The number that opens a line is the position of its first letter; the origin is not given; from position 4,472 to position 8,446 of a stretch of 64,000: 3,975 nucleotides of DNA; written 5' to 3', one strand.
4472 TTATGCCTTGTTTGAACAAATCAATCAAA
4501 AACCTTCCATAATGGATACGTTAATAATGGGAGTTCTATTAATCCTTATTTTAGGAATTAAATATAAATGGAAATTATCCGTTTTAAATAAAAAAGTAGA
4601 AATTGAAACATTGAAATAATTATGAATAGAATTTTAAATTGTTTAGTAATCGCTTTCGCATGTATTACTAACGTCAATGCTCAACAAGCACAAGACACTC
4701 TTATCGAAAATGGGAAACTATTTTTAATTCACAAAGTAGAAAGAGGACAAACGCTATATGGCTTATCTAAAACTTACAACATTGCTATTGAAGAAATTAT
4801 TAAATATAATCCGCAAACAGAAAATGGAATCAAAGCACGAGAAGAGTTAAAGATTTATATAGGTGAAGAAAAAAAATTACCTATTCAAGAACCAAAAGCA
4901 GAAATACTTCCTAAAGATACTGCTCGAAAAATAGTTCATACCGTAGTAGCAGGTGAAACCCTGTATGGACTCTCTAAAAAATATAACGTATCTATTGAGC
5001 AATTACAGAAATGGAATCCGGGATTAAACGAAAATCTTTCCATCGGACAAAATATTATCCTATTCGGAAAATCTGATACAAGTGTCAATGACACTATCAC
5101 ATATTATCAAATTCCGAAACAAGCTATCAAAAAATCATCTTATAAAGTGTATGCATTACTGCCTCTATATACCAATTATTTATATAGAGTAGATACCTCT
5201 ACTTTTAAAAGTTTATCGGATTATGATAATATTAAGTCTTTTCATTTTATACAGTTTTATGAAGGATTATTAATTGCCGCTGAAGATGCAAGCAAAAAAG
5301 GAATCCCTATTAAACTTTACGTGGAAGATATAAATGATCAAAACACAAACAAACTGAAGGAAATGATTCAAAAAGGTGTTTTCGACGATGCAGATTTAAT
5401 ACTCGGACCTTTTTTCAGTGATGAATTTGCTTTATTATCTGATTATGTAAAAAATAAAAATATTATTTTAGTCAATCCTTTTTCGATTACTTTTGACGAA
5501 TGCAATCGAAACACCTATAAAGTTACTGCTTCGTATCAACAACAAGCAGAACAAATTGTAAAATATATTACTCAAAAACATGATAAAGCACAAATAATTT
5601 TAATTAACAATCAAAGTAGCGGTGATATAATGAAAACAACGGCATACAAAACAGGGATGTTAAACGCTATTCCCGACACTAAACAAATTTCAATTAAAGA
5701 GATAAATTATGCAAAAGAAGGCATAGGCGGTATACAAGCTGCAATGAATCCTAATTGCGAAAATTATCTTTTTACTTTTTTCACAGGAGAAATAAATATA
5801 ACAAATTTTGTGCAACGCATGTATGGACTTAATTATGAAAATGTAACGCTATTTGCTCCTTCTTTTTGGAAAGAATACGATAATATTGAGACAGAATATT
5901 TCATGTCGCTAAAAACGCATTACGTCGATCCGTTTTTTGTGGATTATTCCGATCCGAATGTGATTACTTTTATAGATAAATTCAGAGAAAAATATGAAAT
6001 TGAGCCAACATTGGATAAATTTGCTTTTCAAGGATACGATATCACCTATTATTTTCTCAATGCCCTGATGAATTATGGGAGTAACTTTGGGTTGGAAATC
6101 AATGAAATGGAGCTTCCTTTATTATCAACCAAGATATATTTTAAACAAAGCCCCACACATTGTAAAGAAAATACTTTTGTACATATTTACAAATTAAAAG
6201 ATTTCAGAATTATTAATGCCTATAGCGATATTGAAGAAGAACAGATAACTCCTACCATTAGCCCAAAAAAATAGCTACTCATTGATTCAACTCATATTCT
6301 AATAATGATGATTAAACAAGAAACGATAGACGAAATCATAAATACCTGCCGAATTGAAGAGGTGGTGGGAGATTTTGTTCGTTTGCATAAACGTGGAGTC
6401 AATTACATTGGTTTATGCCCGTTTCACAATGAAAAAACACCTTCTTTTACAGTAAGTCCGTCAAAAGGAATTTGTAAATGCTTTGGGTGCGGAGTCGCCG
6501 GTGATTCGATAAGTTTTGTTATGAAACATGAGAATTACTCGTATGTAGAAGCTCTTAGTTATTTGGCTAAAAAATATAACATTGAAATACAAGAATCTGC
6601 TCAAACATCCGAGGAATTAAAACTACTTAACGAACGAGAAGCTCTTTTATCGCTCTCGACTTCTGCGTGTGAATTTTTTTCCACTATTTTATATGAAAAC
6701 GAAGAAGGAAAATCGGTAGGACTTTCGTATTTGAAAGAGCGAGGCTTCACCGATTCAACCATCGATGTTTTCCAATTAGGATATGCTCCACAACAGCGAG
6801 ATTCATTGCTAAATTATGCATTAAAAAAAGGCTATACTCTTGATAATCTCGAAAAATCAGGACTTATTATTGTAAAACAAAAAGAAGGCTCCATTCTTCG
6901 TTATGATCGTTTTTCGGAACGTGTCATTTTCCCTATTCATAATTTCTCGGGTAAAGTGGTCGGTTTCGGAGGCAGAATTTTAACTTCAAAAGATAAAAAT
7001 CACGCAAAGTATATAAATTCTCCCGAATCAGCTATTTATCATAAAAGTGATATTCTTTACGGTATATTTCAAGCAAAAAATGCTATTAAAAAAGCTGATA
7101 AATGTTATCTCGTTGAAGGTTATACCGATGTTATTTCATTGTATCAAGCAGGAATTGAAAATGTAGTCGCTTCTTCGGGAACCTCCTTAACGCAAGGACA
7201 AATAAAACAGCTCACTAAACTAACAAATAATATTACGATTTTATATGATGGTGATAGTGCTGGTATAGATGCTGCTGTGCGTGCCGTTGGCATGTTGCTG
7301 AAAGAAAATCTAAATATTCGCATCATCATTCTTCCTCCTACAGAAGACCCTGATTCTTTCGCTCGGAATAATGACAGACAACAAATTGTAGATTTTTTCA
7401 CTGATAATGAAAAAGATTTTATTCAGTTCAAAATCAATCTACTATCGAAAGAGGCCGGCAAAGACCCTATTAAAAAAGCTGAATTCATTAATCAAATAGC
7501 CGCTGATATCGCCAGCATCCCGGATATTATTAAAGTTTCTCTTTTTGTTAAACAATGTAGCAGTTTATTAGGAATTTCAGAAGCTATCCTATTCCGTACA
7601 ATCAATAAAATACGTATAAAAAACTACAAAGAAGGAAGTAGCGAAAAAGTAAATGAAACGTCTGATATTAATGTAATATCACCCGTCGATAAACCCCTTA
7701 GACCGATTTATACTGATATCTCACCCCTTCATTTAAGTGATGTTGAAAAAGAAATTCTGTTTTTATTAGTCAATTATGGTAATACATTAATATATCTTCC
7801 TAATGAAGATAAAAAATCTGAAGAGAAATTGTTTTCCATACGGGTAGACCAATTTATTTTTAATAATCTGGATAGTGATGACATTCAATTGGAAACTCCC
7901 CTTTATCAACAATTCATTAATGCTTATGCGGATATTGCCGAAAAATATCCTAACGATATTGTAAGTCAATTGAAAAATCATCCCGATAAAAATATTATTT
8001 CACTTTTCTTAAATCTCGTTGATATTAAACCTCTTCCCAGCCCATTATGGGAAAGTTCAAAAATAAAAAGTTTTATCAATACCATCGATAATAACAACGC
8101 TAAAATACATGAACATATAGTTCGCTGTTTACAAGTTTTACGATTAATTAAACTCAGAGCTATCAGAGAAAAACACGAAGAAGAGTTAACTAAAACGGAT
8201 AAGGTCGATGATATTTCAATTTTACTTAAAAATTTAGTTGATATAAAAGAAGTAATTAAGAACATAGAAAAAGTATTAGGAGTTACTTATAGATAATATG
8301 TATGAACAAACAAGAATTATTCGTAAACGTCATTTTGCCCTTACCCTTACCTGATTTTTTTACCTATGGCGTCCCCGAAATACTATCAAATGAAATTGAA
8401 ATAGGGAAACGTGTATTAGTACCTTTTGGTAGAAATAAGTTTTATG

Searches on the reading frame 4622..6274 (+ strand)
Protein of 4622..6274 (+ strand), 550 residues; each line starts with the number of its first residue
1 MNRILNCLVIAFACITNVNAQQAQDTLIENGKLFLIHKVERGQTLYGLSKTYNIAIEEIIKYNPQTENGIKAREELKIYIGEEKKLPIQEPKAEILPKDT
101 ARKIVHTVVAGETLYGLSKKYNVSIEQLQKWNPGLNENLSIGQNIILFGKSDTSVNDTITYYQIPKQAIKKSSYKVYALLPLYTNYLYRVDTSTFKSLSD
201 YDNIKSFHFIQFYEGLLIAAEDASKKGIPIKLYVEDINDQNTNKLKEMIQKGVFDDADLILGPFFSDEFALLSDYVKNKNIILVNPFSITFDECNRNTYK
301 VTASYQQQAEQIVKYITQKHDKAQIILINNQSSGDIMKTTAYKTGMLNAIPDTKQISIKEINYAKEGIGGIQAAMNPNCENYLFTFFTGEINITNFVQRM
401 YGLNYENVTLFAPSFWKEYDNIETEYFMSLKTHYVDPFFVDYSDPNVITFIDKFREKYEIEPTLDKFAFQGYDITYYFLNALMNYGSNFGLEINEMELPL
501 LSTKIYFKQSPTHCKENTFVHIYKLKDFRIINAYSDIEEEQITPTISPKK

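Call 32: search_protein_families(library=pfam, proteins=[window:4622-6274:+], max_evalue=0.001)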
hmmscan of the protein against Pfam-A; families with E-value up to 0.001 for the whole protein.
window:4622-6274:+ (550 aa): 2 families
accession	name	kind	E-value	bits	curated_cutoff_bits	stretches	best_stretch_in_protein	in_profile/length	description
PF01476.26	LysM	-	6e-17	61.8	20.9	2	106-147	1-42/43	LysM domain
PF13458.12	Peripla_BP_6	-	7.5e-17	62.4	31.7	1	215-487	24-298/343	Periplasmic binding protein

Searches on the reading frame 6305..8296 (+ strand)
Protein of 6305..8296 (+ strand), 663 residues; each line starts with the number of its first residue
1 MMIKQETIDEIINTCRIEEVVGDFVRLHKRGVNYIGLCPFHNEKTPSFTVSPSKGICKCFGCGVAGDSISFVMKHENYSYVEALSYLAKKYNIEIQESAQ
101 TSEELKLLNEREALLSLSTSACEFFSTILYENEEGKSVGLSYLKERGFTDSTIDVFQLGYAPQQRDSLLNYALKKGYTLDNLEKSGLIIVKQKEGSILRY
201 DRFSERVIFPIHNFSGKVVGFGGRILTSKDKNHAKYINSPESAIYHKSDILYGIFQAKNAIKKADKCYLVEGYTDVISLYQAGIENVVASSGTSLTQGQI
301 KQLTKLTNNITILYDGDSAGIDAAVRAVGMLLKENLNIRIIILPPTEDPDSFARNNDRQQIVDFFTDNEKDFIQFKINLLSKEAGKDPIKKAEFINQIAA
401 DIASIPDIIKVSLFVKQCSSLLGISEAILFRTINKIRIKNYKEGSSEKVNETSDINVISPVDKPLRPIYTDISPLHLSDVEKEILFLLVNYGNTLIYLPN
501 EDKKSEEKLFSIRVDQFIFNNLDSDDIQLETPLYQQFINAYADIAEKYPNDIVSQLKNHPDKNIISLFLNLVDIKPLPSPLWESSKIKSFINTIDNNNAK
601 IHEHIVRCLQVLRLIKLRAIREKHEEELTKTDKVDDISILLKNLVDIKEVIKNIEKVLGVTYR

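Call 32: search_protein_families(library=pfam, proteins=[window:6305-8296:+], max_evalue=0.001)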
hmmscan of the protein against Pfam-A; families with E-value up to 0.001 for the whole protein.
window:6305-8296:+ (663 aa): 7 families
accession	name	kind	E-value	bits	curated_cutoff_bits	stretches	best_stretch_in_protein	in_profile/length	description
PF08275.17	DNAG_N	-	2.3e-38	131.6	26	1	127-258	4-128/128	DNA primase catalytic core, N-terminal domain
PF01807.25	Zn_ribbon_DnaG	-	2e-36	124.2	24.9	1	4-98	2-96/98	CHC2 zinc finger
PF13155.12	Toprim_2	-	7.2e-22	78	22.1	1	268-352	1-87/88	Toprim-like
PF13662.12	Toprim_4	-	3.8e-16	59.5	25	1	267-341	3-84/85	Toprim domain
PF01751.28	Toprim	-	6.4e-11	42.7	23.1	1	268-336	3-89/96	Toprim domain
PF10410.14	DnaB_bind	-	4.9e-07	30.3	20.6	1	374-426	2-55/56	DnaB-helicase binding domain of primase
PF13362.12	Toprim_3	-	6.1e-05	23.8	27.2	1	268-355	3-91/95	Toprim domain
